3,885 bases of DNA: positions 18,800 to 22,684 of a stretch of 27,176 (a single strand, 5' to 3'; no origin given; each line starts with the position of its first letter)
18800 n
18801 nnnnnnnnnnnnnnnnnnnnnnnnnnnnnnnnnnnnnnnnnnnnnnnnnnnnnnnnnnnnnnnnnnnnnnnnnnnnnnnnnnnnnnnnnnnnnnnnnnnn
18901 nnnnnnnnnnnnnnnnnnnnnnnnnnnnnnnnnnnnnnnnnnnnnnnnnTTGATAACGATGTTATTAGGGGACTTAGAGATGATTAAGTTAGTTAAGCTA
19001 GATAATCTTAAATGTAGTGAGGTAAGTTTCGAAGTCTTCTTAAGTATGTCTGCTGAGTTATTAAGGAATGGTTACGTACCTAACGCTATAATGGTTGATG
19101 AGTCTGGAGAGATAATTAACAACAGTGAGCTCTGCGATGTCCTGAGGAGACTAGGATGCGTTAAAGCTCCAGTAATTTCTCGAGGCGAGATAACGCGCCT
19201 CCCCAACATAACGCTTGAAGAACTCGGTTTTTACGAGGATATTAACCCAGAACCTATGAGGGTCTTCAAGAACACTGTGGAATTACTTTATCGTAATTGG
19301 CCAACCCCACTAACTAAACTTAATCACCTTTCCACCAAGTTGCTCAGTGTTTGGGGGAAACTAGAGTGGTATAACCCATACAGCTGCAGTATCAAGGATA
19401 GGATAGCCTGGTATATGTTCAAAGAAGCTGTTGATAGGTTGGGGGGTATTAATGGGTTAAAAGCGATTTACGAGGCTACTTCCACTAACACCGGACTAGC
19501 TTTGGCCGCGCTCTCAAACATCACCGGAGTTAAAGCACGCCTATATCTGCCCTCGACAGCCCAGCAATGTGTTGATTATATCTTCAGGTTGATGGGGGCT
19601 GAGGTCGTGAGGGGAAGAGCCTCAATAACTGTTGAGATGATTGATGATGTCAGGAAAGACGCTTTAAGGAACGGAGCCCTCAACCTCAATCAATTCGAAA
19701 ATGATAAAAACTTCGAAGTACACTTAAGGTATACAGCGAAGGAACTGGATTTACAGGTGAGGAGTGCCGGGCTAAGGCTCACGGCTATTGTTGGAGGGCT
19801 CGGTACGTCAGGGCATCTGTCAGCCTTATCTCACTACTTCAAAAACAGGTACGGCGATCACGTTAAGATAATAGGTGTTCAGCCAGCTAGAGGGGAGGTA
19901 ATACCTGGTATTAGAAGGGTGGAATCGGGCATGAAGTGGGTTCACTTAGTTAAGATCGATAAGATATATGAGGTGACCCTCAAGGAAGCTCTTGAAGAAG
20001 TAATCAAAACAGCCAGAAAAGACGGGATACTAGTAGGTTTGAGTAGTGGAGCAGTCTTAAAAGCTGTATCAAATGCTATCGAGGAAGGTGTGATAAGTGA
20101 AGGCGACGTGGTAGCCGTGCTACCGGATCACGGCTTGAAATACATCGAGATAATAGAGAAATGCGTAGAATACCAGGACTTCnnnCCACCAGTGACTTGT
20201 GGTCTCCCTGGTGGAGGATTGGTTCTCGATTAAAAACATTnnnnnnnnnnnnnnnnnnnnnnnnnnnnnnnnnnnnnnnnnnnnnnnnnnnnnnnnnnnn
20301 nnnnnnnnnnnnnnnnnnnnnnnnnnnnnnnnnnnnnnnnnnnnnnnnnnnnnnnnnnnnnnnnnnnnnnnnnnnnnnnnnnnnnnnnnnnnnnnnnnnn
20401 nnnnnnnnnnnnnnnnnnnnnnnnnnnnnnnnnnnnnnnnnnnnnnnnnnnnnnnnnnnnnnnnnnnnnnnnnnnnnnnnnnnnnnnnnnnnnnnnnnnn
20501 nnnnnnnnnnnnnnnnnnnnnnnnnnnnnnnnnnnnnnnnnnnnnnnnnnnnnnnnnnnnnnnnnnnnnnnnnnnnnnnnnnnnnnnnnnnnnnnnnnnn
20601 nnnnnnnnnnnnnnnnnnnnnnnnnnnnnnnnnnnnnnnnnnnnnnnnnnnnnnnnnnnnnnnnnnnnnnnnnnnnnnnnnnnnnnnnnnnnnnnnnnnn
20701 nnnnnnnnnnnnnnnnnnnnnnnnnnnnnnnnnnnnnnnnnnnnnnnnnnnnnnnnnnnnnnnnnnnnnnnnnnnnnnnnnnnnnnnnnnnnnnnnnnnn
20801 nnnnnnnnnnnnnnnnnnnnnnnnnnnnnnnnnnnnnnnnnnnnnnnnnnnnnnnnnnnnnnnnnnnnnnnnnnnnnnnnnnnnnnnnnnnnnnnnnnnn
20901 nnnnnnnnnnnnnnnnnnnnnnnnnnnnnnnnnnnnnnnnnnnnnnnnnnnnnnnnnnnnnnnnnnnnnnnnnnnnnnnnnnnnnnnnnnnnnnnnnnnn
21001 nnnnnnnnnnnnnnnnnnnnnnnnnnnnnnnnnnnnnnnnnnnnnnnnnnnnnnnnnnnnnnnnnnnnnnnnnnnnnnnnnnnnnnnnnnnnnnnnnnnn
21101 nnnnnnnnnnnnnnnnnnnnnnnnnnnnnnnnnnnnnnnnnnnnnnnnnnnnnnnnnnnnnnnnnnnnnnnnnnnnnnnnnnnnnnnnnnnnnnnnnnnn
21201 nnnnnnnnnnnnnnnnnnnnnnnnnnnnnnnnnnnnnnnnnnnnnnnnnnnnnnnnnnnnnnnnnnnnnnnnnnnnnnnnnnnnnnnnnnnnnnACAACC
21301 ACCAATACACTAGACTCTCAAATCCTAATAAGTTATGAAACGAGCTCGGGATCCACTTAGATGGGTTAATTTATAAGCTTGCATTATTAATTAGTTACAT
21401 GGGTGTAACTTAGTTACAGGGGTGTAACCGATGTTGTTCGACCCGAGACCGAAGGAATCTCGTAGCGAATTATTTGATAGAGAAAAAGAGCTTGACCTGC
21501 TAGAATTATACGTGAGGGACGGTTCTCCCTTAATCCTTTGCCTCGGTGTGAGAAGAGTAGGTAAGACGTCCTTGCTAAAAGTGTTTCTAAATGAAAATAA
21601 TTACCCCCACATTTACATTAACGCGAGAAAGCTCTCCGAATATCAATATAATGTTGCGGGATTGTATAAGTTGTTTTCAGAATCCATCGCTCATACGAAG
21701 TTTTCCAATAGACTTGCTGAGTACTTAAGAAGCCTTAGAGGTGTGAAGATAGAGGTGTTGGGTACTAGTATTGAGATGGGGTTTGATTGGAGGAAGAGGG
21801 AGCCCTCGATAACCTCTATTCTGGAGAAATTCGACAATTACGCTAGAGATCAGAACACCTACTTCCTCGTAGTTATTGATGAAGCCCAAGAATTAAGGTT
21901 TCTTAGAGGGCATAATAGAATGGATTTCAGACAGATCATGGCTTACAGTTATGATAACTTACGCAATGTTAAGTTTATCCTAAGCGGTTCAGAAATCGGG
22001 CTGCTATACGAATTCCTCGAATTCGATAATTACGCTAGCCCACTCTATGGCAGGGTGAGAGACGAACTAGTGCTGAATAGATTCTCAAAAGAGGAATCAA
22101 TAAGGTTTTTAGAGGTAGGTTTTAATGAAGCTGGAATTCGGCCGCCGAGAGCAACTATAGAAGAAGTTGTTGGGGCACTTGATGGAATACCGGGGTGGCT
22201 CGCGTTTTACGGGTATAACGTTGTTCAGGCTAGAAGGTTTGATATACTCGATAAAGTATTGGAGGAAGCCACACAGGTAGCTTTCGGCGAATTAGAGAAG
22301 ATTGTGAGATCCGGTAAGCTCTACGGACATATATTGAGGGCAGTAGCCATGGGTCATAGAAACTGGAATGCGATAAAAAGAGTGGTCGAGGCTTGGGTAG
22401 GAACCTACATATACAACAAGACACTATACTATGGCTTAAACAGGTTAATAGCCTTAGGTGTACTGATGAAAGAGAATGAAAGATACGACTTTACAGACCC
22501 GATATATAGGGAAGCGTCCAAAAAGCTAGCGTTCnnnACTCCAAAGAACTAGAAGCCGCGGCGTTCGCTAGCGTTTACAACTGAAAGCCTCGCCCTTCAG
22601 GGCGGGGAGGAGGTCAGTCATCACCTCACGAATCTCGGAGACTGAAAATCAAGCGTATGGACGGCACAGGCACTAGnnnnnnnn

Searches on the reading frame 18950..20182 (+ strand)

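Call 47: search_protein_families(library=pfam, proteins=[window:18950-20182:+], max_evalue=0.001)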
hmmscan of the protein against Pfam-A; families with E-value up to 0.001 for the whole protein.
window:18950-20182:+ (411 aa): 1 family
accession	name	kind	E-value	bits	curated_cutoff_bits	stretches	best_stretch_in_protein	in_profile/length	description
PF00291.31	PALP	-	3.3e-48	165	35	1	116-393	5-295/295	Pyridoxal-phosphate dependent enzyme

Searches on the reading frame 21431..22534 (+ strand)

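Call 48: search_protein_families(library=pfam, proteins=[window:21431-22534:+], max_evalue=0.001)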
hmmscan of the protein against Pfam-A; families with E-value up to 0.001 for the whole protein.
window:21431-22534:+ (368 aa): 4 families
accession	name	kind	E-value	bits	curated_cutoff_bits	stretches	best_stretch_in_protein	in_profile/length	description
PF01637.24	ATPase_2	-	2.5e-18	67.2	33.2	1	14-257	1-222/225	ATPase domain predominantly from Archaea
PF13173.12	AAA_14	-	4.9e-11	43.2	27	1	33-86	3-58/129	AAA domain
PF13191.12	AAA_16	-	1e-06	29.8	32.6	1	14-156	2-145/167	AAA ATPase domain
PF13401.12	AAA_22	-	1.9e-06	28.7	27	1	31-188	4-124/130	AAA domain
